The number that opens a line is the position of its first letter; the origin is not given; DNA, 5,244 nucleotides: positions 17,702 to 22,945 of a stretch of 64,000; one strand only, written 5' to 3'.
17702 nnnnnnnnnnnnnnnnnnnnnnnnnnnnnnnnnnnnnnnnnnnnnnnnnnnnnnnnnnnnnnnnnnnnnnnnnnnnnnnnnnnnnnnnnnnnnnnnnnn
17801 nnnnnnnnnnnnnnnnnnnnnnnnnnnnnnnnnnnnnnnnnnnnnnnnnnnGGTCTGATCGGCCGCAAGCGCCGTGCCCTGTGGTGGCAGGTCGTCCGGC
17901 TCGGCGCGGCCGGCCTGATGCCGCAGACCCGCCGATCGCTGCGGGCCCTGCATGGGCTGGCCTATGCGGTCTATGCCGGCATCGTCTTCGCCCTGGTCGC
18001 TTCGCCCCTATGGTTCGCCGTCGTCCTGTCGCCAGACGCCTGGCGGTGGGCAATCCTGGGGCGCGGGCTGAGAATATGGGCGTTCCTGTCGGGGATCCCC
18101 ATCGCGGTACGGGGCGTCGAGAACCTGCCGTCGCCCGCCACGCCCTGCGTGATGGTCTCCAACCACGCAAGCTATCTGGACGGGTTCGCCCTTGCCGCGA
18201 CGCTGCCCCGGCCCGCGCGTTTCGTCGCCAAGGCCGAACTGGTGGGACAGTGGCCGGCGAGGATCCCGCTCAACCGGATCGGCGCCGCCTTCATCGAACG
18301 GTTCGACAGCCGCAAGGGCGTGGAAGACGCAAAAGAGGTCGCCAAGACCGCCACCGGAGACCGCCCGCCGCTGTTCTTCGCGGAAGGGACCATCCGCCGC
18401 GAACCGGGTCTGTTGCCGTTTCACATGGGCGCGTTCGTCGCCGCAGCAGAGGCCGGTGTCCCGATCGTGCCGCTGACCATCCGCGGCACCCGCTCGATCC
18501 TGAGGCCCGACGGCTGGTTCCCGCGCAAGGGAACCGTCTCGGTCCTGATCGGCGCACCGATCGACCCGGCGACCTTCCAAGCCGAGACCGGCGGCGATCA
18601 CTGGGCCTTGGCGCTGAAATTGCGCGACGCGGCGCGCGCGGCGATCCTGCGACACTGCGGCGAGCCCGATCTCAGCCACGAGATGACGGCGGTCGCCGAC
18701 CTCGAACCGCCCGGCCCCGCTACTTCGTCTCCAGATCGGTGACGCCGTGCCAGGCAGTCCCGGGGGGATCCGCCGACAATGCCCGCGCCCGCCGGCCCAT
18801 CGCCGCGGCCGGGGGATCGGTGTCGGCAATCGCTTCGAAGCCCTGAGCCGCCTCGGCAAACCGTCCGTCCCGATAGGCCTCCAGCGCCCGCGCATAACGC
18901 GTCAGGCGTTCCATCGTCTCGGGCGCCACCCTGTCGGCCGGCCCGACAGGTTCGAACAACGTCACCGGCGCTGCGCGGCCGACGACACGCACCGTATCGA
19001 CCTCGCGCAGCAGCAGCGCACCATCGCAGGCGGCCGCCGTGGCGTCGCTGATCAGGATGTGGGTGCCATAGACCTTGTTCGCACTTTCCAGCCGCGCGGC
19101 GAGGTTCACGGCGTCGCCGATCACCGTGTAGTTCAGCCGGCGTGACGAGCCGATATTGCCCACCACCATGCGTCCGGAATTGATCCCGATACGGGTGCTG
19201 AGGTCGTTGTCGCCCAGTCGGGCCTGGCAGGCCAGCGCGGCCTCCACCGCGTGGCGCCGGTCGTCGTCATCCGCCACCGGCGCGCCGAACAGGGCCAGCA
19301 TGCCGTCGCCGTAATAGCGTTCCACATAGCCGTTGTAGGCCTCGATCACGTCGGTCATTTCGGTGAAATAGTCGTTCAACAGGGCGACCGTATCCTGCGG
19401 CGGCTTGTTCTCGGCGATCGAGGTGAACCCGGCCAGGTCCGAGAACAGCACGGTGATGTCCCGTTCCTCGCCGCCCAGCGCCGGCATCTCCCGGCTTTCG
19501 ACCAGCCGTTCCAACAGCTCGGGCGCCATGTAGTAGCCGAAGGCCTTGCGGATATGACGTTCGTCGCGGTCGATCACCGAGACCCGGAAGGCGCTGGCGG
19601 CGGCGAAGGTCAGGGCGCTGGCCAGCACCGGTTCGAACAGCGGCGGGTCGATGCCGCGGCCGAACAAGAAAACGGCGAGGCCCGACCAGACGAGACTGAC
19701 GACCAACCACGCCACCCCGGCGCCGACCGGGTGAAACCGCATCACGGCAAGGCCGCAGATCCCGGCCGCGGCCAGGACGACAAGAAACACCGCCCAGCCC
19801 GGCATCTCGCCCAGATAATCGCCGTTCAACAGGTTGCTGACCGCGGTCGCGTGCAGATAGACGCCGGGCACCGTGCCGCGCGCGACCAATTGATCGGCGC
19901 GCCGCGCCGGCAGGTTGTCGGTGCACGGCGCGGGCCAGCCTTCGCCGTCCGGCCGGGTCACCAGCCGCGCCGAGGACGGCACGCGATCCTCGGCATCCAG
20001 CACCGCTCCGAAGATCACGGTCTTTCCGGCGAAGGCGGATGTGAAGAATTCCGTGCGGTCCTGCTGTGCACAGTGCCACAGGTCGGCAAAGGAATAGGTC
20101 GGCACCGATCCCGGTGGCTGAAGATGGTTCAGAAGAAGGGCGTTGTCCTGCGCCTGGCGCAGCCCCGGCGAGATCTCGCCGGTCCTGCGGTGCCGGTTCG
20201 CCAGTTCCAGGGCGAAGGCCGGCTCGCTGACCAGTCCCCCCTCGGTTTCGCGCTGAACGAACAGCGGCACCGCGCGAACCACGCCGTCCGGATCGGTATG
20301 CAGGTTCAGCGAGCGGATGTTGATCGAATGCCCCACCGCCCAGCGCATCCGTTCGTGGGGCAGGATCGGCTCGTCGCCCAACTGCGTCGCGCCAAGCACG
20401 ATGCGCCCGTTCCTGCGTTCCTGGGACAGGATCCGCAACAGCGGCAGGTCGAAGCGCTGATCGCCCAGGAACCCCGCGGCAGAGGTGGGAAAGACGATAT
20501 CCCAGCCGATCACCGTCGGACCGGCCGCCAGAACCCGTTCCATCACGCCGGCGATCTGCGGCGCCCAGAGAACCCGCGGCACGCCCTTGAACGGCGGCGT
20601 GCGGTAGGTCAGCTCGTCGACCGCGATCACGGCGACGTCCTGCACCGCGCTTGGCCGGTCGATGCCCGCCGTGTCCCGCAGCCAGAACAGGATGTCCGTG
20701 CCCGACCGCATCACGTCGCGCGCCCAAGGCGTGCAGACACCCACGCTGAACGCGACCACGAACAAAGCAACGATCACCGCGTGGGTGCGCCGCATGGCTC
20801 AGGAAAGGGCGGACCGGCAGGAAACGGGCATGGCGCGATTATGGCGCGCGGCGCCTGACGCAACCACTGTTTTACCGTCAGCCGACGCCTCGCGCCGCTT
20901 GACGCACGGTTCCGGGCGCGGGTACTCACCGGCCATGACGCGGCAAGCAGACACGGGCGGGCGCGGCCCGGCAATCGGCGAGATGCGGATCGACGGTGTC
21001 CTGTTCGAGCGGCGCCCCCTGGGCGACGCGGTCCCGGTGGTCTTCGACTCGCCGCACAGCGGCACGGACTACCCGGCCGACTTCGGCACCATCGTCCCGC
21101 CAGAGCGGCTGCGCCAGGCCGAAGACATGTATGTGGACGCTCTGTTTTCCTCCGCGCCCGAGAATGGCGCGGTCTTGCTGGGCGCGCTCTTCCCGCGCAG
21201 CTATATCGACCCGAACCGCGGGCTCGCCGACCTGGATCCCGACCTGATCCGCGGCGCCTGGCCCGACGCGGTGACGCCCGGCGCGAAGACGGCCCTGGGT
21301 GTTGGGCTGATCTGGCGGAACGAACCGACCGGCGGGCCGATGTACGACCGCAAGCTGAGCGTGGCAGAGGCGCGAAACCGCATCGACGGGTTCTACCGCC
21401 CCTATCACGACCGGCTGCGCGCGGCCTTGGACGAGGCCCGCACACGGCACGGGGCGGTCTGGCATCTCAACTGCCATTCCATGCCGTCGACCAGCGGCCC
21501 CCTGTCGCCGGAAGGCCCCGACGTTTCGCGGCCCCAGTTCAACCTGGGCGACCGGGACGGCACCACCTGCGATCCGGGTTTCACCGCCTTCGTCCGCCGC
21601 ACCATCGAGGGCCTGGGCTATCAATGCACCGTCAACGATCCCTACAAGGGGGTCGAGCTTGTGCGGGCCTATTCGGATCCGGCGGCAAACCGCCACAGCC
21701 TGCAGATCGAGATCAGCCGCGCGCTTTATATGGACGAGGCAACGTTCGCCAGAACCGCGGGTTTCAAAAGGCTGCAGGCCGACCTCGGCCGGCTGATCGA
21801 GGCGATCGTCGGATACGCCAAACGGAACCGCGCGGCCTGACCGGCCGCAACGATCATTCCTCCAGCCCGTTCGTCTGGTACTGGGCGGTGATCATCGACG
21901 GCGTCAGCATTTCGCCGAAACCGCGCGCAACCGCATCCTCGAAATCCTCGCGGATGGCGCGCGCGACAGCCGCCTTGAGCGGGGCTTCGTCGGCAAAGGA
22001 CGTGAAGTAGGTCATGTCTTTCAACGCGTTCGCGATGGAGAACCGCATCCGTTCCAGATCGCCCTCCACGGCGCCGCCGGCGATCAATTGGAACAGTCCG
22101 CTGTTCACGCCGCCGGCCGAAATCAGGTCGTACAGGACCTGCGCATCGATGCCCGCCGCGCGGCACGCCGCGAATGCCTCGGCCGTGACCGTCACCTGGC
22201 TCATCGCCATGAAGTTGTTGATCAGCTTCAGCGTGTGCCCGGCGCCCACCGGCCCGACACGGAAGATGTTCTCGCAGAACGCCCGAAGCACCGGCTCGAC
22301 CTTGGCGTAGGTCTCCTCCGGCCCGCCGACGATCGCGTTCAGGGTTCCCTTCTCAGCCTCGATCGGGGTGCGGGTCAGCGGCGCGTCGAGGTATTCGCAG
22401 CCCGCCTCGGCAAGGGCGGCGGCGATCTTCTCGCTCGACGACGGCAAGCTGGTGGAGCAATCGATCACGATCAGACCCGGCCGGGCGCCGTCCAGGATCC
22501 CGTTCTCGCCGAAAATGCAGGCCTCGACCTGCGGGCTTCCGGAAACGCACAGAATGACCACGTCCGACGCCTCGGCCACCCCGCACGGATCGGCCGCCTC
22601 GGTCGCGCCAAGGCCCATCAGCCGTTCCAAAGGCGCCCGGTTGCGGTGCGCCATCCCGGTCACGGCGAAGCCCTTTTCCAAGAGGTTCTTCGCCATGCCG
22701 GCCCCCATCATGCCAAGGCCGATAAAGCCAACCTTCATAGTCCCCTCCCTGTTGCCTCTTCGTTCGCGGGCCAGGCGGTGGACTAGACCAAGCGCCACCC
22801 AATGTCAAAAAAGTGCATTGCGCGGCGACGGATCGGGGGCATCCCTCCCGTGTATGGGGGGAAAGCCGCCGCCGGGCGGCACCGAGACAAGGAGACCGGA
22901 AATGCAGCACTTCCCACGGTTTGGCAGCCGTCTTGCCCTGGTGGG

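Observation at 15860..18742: Carrier domain, fatty-acyl-AMP ligase, membrane segment and PlsC-type acyltransferase in one polypeptide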

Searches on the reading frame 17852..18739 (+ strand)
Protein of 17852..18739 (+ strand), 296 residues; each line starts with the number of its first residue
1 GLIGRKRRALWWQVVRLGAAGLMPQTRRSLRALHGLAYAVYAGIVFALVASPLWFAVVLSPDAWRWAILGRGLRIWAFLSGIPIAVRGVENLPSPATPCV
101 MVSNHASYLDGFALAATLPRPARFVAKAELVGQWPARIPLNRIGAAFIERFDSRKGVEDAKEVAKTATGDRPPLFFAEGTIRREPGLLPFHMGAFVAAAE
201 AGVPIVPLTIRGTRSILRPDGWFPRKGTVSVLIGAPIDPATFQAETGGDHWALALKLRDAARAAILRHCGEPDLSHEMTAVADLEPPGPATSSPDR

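Call 29: search_protein_families(library=ncbifam, proteins=[window:17867-18739:+], max_evalue=0.1)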
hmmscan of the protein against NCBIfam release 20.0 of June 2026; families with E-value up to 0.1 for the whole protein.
window:17867-18739:+ (291 aa): 8 families
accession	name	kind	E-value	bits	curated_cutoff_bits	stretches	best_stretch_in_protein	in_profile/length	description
TIGR00530.1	AGP_acyltrn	subfamily_domain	9.1e-23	80.4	102.95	1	76-205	1-129/130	1-acylglycerol-3-phosphate O-acyltransferase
NF006386.0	PRK08633.1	equivalog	3e-15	55.1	1221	1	72-207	422-553/1147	acyl-[ACP]--phospholipid O-acyltransferase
NF052553.1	LyOrLpactfOlsABRUA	equivalog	1.3e-12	47.5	300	1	39-196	15-167/263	lyso-ornithine lipid O-acyltransferase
NF052552.1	LyOrLpactfOlsARHOCB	equivalog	7.4e-11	41.5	300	1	92-195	86-186/271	lyso-ornithine lipid O-acyltransferase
NF005291.0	PRK06814.1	equivalog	6.8e-10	37.5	1349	1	68-209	430-567/1140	acyl-[ACP]--phospholipid O-acyltransferase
NF011593.0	PRK15018.1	equivalog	3.6e-08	33.4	501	1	95-233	68-205/245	1-acylglycerol-3-phosphate O-acyltransferase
NF005959.0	PRK08043.1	equivalog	1.6e-06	26.7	886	1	94-208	30-140/719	bifunctional acyl-ACP--phospholipid O-acyltransferase/long-chain-fatty-acid--ACP ligase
NF053697.1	LyGlyAclTfGlsABct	equivalog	0.0062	15.8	260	0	78-115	62-100/267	lyso-glycine lipid O-acyltransferase GlsA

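Call 30: search_solved_structures(query=window:17867-18739:+, max_evalue=1, show_alignments=2)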
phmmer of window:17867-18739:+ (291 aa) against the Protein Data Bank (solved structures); distinct sequences matched with E-value up to 1: 1.
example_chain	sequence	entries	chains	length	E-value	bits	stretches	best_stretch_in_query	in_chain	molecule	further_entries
5kym_A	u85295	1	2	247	2.4e-13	53.8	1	70-240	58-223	1-acyl-sn-glycerol-3-phosphate acyltransferase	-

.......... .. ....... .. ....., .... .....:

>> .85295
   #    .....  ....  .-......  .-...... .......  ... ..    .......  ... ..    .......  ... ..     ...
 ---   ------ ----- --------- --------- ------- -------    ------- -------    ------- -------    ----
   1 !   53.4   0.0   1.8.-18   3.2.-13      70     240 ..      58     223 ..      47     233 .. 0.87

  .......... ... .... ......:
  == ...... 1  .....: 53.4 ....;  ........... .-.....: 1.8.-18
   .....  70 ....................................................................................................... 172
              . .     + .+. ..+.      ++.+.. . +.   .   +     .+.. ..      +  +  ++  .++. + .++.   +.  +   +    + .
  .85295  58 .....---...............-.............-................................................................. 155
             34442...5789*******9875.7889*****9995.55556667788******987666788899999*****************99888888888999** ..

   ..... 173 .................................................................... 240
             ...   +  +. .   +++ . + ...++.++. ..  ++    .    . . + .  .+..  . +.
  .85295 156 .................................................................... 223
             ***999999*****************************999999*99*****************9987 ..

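Call 57: search_protein_representatives(protein=window:17852-18739:+)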
Query: 296 residues. Proteins with E-value up to 0.001 (for the whole library): 14313; up to 1e-10: 2713; up to 1e-30: 312. The best 150 are listed.
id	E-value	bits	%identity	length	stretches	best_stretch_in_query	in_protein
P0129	1.6e-86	307.3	54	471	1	3-280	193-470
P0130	3.8e-72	260.1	51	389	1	8-275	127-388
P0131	1.1e-70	255.3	50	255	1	15-258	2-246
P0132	1.4e-68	248.3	50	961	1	25-281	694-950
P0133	1.6e-68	248.1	46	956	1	4-278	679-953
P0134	2.9e-66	240.7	48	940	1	1-275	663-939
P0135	4.4e-66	240.2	51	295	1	1-277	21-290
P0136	6.9e-64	232.9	45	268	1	16-279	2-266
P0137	3.4e-63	230.7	47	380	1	2-294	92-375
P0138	3.9e-63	230.5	50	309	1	1-272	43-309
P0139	3.7e-62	227.2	40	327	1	6-278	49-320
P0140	5.1e-61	223.5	52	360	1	37-275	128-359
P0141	1.8e-60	221.7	46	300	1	3-278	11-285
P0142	1.4e-59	218.8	54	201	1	81-275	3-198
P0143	1.8e-59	218.4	45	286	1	11-276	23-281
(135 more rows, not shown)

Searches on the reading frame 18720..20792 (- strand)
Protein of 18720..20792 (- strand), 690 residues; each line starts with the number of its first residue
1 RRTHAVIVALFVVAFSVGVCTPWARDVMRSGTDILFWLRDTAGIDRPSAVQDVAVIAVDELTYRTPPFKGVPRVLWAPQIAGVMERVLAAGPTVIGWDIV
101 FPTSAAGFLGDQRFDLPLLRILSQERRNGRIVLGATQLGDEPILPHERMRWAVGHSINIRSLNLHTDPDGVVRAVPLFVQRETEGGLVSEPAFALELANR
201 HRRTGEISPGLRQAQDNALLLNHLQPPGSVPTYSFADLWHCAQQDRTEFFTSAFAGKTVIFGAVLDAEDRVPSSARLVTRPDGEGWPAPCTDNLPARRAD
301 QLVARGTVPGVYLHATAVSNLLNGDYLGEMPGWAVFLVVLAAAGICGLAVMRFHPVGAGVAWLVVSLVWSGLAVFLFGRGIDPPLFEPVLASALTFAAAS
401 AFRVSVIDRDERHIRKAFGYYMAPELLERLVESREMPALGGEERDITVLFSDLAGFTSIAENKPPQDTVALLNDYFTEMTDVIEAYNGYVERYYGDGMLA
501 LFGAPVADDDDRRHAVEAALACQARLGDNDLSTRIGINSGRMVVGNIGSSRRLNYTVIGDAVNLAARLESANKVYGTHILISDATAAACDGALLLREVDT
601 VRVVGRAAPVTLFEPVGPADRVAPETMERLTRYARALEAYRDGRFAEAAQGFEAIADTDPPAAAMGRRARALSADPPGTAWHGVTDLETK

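Call 13: search_protein_families(library=pfam, proteins=[window:18720-20792:-], max_evalue=0.001)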
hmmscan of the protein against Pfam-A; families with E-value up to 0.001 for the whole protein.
window:18720-20792:- (690 aa): 2 families
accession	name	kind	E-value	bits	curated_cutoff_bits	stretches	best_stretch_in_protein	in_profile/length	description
PF05226.16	CHASE2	-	2.7e-23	83.3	26.3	1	11-344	6-252/257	CHASE2 domain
PF00211.25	Guanylate_cyc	-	1.6e-20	73.9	21.9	1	444-608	7-175/183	Adenylate and Guanylate cyclase catalytic domain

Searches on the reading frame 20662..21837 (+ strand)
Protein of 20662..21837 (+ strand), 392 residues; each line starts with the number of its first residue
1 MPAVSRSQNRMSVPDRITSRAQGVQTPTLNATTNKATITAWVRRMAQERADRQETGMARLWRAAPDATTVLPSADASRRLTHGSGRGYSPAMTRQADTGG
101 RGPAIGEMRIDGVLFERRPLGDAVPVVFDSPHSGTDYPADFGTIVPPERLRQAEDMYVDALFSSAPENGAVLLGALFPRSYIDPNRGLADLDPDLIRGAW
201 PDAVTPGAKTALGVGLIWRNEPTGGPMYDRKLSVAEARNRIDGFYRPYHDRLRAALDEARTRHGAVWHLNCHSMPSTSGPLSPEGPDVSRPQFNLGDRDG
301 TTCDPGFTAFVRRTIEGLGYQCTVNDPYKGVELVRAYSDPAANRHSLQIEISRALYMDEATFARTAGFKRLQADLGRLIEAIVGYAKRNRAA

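Call 13: search_protein_families(library=pfam, proteins=[window:20662-21837:+], max_evalue=0.001)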
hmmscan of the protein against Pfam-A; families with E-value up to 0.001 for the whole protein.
window:20662-21837:+ (392 aa): 1 family
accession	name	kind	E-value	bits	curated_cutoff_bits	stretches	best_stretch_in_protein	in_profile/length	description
PF05013.17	FGase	-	3.1e-68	230.6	28.9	1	125-357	2-219/219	N-formylglutamate amidohydrolase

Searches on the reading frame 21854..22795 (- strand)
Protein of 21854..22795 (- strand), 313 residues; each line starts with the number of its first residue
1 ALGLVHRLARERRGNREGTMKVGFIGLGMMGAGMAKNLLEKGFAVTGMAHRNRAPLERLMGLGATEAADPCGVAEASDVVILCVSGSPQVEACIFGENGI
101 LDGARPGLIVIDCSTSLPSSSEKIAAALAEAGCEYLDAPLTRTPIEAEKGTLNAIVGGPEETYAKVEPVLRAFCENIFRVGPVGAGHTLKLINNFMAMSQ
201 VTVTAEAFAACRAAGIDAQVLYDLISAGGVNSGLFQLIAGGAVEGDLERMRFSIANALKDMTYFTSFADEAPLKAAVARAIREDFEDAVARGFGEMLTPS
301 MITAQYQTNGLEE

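Call 13: search_protein_families(library=pfam, proteins=[window:21854-22795:-], max_evalue=0.001)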
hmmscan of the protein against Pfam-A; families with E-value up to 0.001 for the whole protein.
window:21854-22795:- (313 aa): 4 families
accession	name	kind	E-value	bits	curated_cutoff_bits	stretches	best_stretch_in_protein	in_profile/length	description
PF03446.21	NAD_binding_2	-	3.9e-42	144.4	21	1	21-181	1-161/161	NAD binding domain of 6-phosphogluconate dehydrogenase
PF14833.11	NAD_binding_11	-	2.8e-15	57.1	30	1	184-294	1-111/122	NAD-binding of NADP-dependent 3-hydroxyisobutyrate dehydrogenase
PF03807.23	F420_oxidored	-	4e-08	34.2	21.6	1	21-113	1-91/94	NADP oxidoreductase coenzyme F420-dependent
PF02826.25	2-Hacid_dh_C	-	0.0001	22.2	25.1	1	13-130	30-143/178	D-isomer specific 2-hydroxyacid dehydrogenase, NAD binding domain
